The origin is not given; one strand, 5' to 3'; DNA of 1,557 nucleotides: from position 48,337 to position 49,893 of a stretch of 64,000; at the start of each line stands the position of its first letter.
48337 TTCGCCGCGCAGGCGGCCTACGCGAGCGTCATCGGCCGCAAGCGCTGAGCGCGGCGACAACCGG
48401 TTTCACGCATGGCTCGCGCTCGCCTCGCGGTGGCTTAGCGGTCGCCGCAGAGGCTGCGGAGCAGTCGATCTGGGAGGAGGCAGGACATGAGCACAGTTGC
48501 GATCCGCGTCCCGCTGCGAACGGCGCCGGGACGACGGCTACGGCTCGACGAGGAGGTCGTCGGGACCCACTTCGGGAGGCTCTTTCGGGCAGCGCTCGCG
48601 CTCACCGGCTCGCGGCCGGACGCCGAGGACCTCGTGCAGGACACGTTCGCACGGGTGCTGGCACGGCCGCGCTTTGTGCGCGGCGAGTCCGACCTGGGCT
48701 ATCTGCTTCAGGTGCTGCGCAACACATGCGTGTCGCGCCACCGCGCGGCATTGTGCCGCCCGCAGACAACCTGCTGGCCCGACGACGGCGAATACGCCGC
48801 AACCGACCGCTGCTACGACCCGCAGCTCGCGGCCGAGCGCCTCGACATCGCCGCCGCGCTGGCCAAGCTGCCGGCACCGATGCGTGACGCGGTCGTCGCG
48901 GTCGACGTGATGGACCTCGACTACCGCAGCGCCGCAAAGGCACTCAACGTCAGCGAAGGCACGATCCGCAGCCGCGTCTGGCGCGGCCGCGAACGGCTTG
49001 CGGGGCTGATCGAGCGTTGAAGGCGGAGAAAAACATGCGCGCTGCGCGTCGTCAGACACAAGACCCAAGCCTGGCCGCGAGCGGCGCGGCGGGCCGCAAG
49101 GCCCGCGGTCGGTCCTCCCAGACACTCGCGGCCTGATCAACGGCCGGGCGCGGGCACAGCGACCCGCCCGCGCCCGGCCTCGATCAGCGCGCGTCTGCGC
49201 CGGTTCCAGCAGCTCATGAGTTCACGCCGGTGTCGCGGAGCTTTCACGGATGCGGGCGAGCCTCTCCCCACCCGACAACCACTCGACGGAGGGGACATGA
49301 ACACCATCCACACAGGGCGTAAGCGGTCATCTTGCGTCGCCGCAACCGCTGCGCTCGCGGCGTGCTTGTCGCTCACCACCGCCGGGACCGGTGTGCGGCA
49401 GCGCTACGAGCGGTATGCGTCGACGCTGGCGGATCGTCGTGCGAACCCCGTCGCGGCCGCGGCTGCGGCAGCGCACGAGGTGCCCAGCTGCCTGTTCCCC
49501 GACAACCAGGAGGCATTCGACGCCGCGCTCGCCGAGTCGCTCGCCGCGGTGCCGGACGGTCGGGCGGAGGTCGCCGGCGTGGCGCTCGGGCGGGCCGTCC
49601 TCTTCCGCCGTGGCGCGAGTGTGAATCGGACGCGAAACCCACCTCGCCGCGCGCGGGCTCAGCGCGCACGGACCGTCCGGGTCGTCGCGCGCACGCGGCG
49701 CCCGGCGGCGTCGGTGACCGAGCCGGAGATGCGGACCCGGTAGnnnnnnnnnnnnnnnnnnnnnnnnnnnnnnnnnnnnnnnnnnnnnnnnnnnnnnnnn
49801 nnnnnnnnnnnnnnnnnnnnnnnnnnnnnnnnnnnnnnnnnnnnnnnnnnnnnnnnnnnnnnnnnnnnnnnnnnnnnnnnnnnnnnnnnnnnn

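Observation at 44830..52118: Four copies of a fixed-spacing ECF-type promoter motif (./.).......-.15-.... clustered around an orphan ECF sigma gene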

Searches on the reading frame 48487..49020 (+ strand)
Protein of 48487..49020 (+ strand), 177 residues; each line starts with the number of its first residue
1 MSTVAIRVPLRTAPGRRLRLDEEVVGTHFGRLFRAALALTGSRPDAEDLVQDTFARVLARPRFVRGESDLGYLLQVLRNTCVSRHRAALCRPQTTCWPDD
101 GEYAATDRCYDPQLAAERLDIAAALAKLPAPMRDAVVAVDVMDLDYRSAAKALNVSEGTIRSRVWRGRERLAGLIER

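Call 9: search_protein_families(library=pfam, proteins=[window:48487-49020:+], max_evalue=0.01)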
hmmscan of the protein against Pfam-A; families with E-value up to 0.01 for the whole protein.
window:48487-49020:+ (177 aa): 4 families
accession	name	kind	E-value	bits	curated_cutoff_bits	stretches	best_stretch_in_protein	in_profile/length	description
PF08281.18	Sigma70_r4_2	-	4.4e-11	42.7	25.7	1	119-171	2-54/54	Sigma-70, region 4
PF04542.20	Sigma70_r2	-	7.6e-11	42.1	24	1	27-87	4-67/71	Sigma-70 region 2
PF04545.22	Sigma70_r4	-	3.3e-06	26.9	24.1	1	124-171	1-48/50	Sigma-70, region 4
PF22029.2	PhyR_sigma2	-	8.8e-05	22.9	27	1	28-69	4-45/55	Sigma2 domain of PhyR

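Call 13: find_encoding_contigs(protein=window:48487-49020:+, flank=10000, max_places=10)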
Protein window:48487-49020:+ (177 aa): 1 contig read that carries it; 1 place shown.
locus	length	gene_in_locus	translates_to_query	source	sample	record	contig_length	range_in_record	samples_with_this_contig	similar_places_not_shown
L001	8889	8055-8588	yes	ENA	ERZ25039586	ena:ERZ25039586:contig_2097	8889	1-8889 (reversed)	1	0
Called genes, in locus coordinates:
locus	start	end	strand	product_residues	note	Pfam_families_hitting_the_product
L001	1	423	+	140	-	?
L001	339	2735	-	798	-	-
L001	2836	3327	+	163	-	-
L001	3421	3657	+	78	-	-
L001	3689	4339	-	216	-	-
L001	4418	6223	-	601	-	PF25872:HTH_77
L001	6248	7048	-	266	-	-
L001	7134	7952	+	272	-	PF01135:PCMT, PF01209:Ubie_methyltran, PF13489:Methyltransf_23, PF05175:MTS, PF13847:Methyltransf_31, PF08241:Methyltransf_11, PF08242:Methyltransf_12, PF13649:Methyltransf_25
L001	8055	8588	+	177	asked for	PF04542:Sigma70_r2, PF08281:Sigma70_r4_2, PF04545:Sigma70_r4 (weak)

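Call 14: find_related_loci(query=window:48487-49020:+, collection=genome_contigs, flank=10000)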
Query window:48487-49020:+ (177 aa) in genome_contigs; peptide patterns used: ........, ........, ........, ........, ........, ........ (x = any residue, [..] = any of these).
600 stretches matched a pattern (row limit reached: there are more); 453 encode a relative of the query (tblastn E <= 1e-3); the best 80 are kept; 80 distinct loci.
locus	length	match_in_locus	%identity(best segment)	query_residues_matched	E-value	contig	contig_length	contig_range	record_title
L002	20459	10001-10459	52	19-171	2e-44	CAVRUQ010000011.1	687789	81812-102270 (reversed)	MAG: uncultured Solirubrobacterales bacterium isolate MFD02248.bin.1.47 genome assembly, contig: contig_24576, whole gen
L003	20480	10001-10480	50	11-171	8e-43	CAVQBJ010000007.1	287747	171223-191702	MAG: uncultured Solirubrobacterales bacterium isolate MFD01716.bin.1.117 genome assembly, contig: contig_76796, whole ge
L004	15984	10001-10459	56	20-172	6e-41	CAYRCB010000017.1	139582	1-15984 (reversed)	MAG TPA_asm: uncultured Solirubrobacteraceae bacterium isolate binchicken_co179_10 genome assembly, contig: NODE_559_len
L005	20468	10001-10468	52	19-176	2e-40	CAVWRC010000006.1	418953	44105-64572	MAG: uncultured Solirubrobacterales bacterium isolate MFD04570.bin.1.19 genome assembly, contig: contig_109193, whole ge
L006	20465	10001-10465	54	19-172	6e-40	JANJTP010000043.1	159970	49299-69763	MAG: Solirubrobacteraceae bacterium isolate RX2_metabat.bin.12 RX2_k141_246742, whole genome shotgun sequence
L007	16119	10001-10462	51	19-172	7e-40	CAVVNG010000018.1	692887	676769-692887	MAG: uncultured Solirubrobacterales bacterium isolate MFD05377.bin.1.58 genome assembly, contig: contig_64031, whole gen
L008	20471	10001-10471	50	19-177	3e-39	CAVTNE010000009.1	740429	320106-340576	MAG: uncultured Solirubrobacterales bacterium isolate MFD02248.bin.2.123 genome assembly, contig: contig_28493, whole ge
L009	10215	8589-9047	47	20-172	5e-39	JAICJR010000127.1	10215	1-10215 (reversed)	MAG: Thermoleophilaceae bacterium isolate GZL_HY_2_bin.6 k141_4049596_length_10215_cov_17.4140, whole genome shotgun seq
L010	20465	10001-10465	52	20-176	9e-39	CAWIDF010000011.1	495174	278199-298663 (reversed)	MAG: uncultured Solirubrobacterales bacterium isolate MFD00822.bin.1.42 genome assembly, contig: contig_4686, whole geno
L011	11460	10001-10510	51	9-177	9e-39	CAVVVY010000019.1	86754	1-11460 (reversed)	MAG: uncultured Solirubrobacterales bacterium isolate MFD03975.bin.2.245 genome assembly, contig: contig_91500, whole ge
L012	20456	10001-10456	52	19-172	1e-38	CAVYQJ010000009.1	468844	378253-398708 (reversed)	MAG: uncultured Solirubrobacterales bacterium isolate MFD06092.bin.1.58 genome assembly, contig: contig_17840, whole gen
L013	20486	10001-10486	51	9-172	5e-38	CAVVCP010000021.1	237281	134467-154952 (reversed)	MAG: uncultured Solirubrobacterales bacterium isolate MFD02671.bin.1.18 genome assembly, contig: contig_45378, whole gen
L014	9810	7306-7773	48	20-175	1e-37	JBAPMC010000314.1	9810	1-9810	MAG: Solirubrobacteraceae bacterium isolate MFD03704_ilm_asm_bin2 k127_119948, whole genome shotgun sequence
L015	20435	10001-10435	51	20-165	2e-37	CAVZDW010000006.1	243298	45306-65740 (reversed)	MAG: uncultured Solirubrobacteraceae bacterium isolate MFD06742.bin.2.117 genome assembly, contig: contig_25615, whole g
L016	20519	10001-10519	48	1-172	2e-37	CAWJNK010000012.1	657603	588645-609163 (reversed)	MAG: uncultured Solirubrobacteraceae bacterium isolate MFD02840.bin.1.2 genome assembly, contig: contig_58575, whole gen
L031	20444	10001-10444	52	20-168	6e-33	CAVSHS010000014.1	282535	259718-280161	MAG: uncultured Solirubrobacteraceae bacterium isolate MFD04212.bin.2.128 genome assembly, contig: contig_2726, whole ge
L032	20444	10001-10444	50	20-168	3e-32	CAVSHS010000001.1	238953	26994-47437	MAG: uncultured Solirubrobacteraceae bacterium isolate MFD04212.bin.2.128 genome assembly, contig: contig_10626, whole g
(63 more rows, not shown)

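Call 37: find_homologous_proteins(query=window:48487-49020:+, max_evalue=1e-20)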
Query window:48487-49020:+ (177 aa): 6125 proteins with E <= 1e-20 among 8000 candidates; the best 120 are listed.
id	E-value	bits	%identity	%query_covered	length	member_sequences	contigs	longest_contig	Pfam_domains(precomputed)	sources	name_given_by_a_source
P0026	4.7e-110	383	100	100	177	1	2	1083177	PF04545.23,PF04542.21,PF08281.19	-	-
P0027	2.6e-44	169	57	89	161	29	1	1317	PF25787.2,PF04545.23,PF04542.21,PF08281.19,PF22029.3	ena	-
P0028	3.2e-44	169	57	89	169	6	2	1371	PF04545.23,PF04542.21,PF08281.19,PF22029.3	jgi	jgi:RNA polymerase sigma-70 factor, ECF subfamily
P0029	1.1e-43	167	55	87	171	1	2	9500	PF04542.21,PF08281.19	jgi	jgi:RNA polymerase sigma-70 factor (ECF subfamily)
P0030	2.0e-43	166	56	86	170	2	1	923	PF04542.21,PF08281.19,PF22029.3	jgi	jgi:RNA polymerase sigma-70 factor, ECF subfamily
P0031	2.2e-43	166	56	87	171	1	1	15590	PF04542.21,PF08281.19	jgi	jgi:RNA polymerase sigma-70 factor (ECF subfamily)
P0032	2.3e-43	166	57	89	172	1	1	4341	PF04545.23,PF04542.21,PF08281.19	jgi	jgi:RNA polymerase sigma-70 factor, ECF subfamily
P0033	3.3e-43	165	54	89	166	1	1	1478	PF04545.23,PF04542.21,PF08281.19,PF22029.3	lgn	-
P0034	6.7e-43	164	55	89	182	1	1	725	PF25787.2,PF04545.23,PF04542.21,PF08281.19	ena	-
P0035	7.0e-43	164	52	92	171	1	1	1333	PF04542.21,PF08281.19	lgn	-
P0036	1.1e-42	164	55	87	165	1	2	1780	PF04545.23,PF04542.21,PF08281.19,PF22029.3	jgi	jgi:RNA polymerase sigma-70 factor (ECF subfamily)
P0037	1.4e-42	163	56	87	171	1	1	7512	PF04542.21,PF08281.19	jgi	jgi:RNA polymerase sigma-70 factor, ECF subfamily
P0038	1.8e-42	163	57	86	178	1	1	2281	PF04542.21,PF08281.19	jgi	-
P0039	1.8e-42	163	55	89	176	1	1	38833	PF25787.2,PF04545.23,PF04542.21,PF08281.19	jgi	-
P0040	2.1e-42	163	55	87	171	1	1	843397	PF04542.21,PF08281.19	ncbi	-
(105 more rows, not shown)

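Call 42: search_protein_families(library=ncbifam, proteins=[window:48487-49020:+], max_evalue=0.01)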
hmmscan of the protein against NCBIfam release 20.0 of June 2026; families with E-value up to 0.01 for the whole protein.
window:48487-49020:+ (177 aa): 71 families (the best 25 are shown)
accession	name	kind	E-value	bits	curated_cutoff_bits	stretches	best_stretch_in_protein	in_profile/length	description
NF007225.0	PRK09643.1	equivalog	6.9e-23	81.4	190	1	23-175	31-182/204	RNA polymerase sigma factor SigM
TIGR02983.1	SigE-fam_strep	subfamily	8.8e-23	81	141.55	1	23-174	10-157/162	SigE family RNA polymerase sigma factor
NF007229.0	PRK09647.1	equivalog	4e-21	75.4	265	1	22-173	47-200/220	RNA polymerase sigma factor SigE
NF007227.0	PRK09645.1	subfamily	1e-17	64.6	202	1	27-165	21-160/177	sigma-70 family RNA polymerase sigma factor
NF009187.0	PRK12535.1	equivalog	5.8e-17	62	290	1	9-171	17-178/197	RNA polymerase sigma factor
NF009192.0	PRK12540.1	equivalog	9.4e-17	61.2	307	1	33-175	19-159/182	RNA polymerase sigma factor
NF009164.0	PRK12511.1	equivalog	3.8e-16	59.2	185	1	28-172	13-156/182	RNA polymerase sigma factor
NF009198.0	PRK12546.1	equivalog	6.5e-16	58.6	270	1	27-176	15-162/188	RNA polymerase sigma factor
NF009185.0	PRK12533.1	equivalog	9.7e-16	58.1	248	1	23-175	33-193/231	RNA polymerase sigma factor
TIGR02937.1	sigma70-ECF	superfamily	6.7e-15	55.1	42.9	1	27-172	9-162/165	sigma-70 family RNA polymerase sigma factor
TIGR02950.1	SigM_subfam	subfamily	7.9e-15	55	147.95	1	22-173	3-156/159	RNA polymerase sigma factor, SigM family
NF005448.0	PRK07037.1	equivalog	6.4e-14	51.9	190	1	28-159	21-155/186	RNA polymerase factor sigma-70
TIGR02947.1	SigH_actino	hypoth_equivalog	1.2e-13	51.2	251.55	1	16-174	9-178/193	RNA polymerase sigma-70 factor, TIGR02947 family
NF009169.0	PRK12516.1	equivalog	2.3e-13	50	321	1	34-174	25-163/188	RNA polymerase sigma factor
NF009199.0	PRK12547.1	subfamily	3e-13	49.6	219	1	35-175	22-160/184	RNA polymerase sigma factor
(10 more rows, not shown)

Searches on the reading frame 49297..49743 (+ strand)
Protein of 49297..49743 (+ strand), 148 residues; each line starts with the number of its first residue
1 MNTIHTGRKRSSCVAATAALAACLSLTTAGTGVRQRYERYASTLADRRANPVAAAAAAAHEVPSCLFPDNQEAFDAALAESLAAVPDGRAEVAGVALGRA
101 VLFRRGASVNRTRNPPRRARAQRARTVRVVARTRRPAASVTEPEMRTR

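Call 9: search_protein_families(library=pfam, proteins=[window:49297-49743:+], max_evalue=0.01)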
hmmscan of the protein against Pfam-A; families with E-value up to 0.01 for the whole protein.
window:49297-49743:+ (148 aa): 0 families

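Call 42: search_protein_families(library=ncbifam, proteins=[window:49297-49743:+], max_evalue=0.01)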
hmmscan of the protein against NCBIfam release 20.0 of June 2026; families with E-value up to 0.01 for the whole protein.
window:49297-49743:+ (148 aa): 0 families

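Call 83: search_protein_representatives(protein=window:49297-49743:+)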
Query: 148 residues. Proteins with E-value up to 0.001 (for the whole library): 515; up to 1e-10: 12; up to 1e-30: 1. The best 150 are listed.
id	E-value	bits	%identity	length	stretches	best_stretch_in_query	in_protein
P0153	2.0e-83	293.1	100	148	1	1-148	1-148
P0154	9.5e-16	74.4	68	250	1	28-101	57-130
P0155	2.5e-15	73.1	57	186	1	25-101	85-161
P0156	1.2e-13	67.6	68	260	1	42-104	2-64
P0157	1.2e-13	67.6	58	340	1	29-134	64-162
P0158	4.9e-13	65.6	56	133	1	29-130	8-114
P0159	1.4e-12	64.1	58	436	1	26-101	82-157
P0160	1.5e-12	64.1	57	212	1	28-101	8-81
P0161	6.3e-12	62.1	52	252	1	27-101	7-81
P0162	7.2e-12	61.9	55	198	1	25-101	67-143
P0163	2.1e-11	60.4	58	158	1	25-90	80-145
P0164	4.5e-11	59.3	55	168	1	27-102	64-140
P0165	1.7e-10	57.4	55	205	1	29-101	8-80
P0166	2.0e-10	57.2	42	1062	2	47-102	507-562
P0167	2.8e-10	56.7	53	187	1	26-93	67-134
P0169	1.1e-09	54.8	47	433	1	23-101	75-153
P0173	5.5e-09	52.6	52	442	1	29-101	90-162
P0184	2.6e-08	50.4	48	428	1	24-102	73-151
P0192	8.1e-08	48.8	46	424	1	22-102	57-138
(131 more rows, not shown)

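Call 84: search_protein_families(library=pfam, proteins=[P0159, P0169, P0173, P0184, P0192, P0154, P0157], max_evalue=0.001)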
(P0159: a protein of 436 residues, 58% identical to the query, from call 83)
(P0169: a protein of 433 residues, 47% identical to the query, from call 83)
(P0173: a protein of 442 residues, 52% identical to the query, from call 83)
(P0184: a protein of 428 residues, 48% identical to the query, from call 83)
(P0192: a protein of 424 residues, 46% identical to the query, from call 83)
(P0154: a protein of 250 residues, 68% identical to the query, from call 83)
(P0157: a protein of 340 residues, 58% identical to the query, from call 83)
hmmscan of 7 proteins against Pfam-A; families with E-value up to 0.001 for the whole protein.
P0159 (436 aa): 1 family
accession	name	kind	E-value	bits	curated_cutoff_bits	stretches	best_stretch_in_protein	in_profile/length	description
PF22778.2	VCPO_2nd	-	1.3e-05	25.7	27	1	290-427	5-162/177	VCPO second helical-bundle domain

P0169 (433 aa): 2 families
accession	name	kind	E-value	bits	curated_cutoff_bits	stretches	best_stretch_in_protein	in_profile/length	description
PF17897.7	VCPO_N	-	0.00018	21.9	29.3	0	45-105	19-84/216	Vanadium chloroperoxidase N-terminal domain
PF01569.27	PAP2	-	0.00023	21.4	27.2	1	287-409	7-107/130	PAP2 superfamily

P0173 (442 aa): 3 families
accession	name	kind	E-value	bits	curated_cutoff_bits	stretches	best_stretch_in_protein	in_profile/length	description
PF01569.27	PAP2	-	5e-10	39.7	27.2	1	293-426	5-115/130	PAP2 superfamily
PF22778.2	VCPO_2nd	-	2.8e-06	27.9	27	1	291-433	2-164/177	VCPO second helical-bundle domain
PF17897.7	VCPO_N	-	4.4e-05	23.8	29.3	0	47-193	16-177/216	Vanadium chloroperoxidase N-terminal domain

P0184 (428 aa): 2 families
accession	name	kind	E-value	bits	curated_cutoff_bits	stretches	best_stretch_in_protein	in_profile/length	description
PF01569.27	PAP2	-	1.9e-07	31.3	27.2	1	290-412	13-114/130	PAP2 superfamily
PF22778.2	VCPO_2nd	-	0.00016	22.2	27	0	292-418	16-162/177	VCPO second helical-bundle domain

P0192 (424 aa): 0 families

P0154 (250 aa): 0 families

P0157 (340 aa): 0 families
